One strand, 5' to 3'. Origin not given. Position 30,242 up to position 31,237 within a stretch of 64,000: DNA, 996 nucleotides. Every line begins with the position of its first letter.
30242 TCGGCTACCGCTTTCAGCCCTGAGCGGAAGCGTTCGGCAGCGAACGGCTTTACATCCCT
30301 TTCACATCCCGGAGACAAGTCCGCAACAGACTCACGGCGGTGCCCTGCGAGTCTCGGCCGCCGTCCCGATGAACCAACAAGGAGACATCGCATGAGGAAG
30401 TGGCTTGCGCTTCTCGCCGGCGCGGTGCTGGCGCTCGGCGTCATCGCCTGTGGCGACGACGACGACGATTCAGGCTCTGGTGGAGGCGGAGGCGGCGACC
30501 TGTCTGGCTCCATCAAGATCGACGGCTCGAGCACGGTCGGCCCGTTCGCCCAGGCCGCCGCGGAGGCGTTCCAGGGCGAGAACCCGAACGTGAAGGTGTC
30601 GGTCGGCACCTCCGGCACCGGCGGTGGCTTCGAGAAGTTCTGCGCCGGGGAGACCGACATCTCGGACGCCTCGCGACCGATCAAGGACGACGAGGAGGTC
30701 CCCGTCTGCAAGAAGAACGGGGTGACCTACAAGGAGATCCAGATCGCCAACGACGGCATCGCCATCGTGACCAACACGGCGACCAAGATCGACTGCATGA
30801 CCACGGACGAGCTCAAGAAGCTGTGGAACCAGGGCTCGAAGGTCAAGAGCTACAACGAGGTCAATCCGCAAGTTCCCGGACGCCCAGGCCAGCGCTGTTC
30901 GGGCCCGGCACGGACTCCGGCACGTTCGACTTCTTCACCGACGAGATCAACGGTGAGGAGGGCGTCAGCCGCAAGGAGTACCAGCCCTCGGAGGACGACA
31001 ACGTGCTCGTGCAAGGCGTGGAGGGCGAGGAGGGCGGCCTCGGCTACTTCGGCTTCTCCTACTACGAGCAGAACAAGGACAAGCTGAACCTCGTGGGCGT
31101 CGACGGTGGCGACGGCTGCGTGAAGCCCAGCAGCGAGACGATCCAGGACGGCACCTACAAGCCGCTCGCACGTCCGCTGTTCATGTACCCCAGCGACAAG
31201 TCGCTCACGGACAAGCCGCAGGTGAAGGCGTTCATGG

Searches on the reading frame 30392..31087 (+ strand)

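Call 50: search_protein_families(library=pfam, proteins=[window:30392-31087:+], max_evalue=0.001)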
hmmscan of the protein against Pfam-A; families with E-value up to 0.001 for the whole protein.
window:30392-31087:+ (231 aa): 2 families
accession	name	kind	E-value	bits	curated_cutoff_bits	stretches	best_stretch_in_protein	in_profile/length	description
PF12849.12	PBP_like_2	-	2.3e-23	83.8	27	1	37-195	8-155/267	PBP superfamily domain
PF12727.12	PBP_like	-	9.9e-06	25.3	27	1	57-121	1-69/193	PBP superfamily domain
